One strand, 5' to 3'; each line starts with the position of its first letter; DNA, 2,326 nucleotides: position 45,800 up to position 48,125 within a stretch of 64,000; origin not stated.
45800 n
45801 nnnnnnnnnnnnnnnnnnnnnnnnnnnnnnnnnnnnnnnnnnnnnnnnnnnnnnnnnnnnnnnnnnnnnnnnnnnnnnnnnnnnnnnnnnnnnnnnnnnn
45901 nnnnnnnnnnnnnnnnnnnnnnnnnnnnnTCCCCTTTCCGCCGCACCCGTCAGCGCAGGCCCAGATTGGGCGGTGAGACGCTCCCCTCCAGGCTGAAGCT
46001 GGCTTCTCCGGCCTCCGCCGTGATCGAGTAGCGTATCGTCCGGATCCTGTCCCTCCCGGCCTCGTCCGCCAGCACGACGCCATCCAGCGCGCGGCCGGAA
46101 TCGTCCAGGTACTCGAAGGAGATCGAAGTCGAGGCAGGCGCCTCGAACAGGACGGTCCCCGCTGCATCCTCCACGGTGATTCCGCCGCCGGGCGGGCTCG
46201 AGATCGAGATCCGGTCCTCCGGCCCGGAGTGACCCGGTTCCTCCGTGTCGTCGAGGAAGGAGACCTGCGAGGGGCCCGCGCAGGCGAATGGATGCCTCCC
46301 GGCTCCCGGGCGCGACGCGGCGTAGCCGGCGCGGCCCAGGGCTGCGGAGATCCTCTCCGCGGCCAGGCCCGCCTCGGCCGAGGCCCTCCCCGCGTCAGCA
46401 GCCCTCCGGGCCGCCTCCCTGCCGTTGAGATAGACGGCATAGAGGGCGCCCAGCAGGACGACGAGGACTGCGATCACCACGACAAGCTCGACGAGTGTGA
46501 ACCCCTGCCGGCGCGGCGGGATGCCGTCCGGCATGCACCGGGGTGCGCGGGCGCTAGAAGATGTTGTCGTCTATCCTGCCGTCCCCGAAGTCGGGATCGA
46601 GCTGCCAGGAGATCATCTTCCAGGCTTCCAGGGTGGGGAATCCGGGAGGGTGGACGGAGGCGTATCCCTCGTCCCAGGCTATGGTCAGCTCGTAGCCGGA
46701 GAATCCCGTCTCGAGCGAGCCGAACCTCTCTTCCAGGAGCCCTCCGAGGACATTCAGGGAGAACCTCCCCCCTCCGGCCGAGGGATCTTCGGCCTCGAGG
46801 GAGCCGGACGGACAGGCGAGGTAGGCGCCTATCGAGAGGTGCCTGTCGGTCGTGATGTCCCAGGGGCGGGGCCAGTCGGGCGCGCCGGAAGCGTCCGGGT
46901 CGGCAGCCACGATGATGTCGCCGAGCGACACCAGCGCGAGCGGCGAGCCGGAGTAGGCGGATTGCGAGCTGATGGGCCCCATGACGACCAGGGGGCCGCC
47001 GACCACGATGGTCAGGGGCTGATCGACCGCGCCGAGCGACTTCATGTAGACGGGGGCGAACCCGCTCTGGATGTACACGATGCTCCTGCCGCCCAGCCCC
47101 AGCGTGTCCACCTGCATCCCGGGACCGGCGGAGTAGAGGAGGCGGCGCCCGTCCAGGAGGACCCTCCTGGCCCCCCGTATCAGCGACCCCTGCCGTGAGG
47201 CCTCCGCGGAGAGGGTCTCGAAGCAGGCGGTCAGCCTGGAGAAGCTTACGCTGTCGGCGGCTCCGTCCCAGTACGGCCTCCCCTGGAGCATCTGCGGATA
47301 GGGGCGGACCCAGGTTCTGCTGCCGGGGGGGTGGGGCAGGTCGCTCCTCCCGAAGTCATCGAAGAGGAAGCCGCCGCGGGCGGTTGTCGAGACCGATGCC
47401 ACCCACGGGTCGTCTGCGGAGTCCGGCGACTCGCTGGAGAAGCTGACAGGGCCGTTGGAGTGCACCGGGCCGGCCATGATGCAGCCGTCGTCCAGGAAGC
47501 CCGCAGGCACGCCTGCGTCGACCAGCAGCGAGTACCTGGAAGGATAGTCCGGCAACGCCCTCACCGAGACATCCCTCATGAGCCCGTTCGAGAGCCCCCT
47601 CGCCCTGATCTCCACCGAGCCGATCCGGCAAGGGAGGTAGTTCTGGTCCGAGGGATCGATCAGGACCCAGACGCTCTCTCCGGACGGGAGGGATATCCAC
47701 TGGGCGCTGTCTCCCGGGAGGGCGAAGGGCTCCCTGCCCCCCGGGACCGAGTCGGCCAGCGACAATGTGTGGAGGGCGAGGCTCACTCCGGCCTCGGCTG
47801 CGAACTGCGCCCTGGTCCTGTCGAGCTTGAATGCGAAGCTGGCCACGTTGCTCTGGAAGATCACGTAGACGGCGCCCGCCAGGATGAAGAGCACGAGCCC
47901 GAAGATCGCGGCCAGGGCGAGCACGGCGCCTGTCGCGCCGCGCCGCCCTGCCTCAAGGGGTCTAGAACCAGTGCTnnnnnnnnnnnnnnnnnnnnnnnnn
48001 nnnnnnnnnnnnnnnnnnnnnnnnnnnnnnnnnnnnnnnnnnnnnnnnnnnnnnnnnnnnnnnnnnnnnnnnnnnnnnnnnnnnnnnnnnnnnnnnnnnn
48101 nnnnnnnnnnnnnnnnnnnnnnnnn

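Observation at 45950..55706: Seven-gene pseudopilin operon containing a 1297-aa giant prepilin and three PilX-like pilins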

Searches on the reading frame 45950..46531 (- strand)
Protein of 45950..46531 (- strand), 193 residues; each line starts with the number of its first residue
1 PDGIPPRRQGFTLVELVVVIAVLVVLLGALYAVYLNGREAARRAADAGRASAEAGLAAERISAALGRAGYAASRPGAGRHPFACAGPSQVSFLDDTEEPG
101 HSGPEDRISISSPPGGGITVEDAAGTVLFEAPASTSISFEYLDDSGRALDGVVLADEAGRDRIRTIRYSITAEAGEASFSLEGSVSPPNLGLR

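Call 5: search_protein_families(library=pfam, proteins=[window:45950-46531:-], max_evalue=1)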
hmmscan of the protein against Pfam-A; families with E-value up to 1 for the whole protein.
window:45950-46531:- (193 aa): 2 families
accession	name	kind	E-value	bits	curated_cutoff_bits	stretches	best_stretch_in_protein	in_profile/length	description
PF07963.17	N_methyl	-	1.8e-08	34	21.2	1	7-31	3-27/27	Prokaryotic N-terminal methylation motif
PF18582.6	HZS_alpha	-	0.048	14.6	26.6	1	119-150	47-77/98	Hydrazine synthase alpha subunit middle domain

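Call 6: search_protein_families(library=ncbifam, proteins=[window:45950-46531:-], max_evalue=1)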
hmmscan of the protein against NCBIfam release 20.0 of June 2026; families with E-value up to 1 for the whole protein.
window:45950-46531:- (193 aa): 14 families
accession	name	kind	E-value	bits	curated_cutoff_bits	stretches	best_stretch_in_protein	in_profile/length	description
TIGR02532.1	IV_pilin_GFxxxE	domain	1.3e-06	28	16.3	1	8-30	1-23/24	prepilin-type N-terminal cleavage/methylation domain-containing protein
TIGR01710.1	typeII_sec_gspG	equivalog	0.0041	17.1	88.85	1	9-44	1-36/134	type II secretion system major pseudopilin GspG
TIGR02596.1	TIGR02596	subfamily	0.0046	17.1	70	1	11-57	1-47/196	Verru_Chthon cassette protein D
TIGR02599.1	TIGR02599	subfamily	0.0047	16.2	256.5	1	10-68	1-59/361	Verru_Chthon cassette protein C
TIGR01708.2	typeII_sec_gspH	equivalog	0.0064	16.5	80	1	9-41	2-34/169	type II secretion system minor pseudopilin GspH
NF007862.0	PRK10574.1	equivalog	0.0078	16.4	138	1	7-28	3-24/145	prepilin peptidase-dependent pilin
NF041775.1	typeIV_PilA_Myxo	equivalog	0.02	14.9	400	1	6-27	8-29/214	type IV pilin protein PilA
NF007800.0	PRK10506.1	equivalog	0.028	14.3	158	1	7-28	7-28/163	prepilin peptidase-dependent protein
NF007848.0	PRK10557.1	equivalog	0.049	12.9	120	1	6-72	8-74/192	prepilin peptidase-dependent protein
NF040999.1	pilin_ComGC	equivalog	0.056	13.6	75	1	9-27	2-20/84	competence type IV pilus major pilin ComGC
NF047828.1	T3SSXpsI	equivalog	0.12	12.4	150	1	9-54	2-47/132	type II secretion system protein XpsI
TIGR01711.1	gspJ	equivalog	0.18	11.6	64.85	1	9-34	1-26/192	type II secretion system minor pseudopilin GspJ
NF047493.1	LB_053_fam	equivalog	0.28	10.3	200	1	11-39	131-159/273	LB_053 family protein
NF051431.1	Rv0361_Cterm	subfamily_domain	0.44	10.8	37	1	17-72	9-57/140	Rv0361 family membrane protein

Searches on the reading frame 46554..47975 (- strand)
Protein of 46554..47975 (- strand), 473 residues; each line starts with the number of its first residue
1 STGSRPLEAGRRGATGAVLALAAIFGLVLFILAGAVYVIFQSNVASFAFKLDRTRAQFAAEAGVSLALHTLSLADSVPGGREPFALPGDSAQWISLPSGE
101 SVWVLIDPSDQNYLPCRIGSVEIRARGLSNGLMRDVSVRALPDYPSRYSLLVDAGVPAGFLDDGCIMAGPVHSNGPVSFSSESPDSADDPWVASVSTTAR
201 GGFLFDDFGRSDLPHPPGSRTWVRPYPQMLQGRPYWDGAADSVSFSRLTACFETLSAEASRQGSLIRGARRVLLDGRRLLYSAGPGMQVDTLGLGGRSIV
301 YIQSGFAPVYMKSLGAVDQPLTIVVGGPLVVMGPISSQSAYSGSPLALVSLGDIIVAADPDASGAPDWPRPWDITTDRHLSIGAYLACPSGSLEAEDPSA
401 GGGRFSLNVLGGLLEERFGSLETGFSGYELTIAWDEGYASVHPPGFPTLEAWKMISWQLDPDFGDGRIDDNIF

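Call 5: search_protein_families(library=pfam, proteins=[window:46554-47975:-], max_evalue=1)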
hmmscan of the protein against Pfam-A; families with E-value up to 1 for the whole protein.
window:46554-47975:- (473 aa): 1 family
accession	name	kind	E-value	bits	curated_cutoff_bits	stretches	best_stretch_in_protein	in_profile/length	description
PF16241.10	DUF4900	-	0.05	14.4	29.4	1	145-180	36-75/89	Domain of unknown function (DUF4900)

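Call 6: search_protein_families(library=ncbifam, proteins=[window:46554-47975:-], max_evalue=1)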
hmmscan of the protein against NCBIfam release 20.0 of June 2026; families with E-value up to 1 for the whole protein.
window:46554-47975:- (473 aa): 0 families
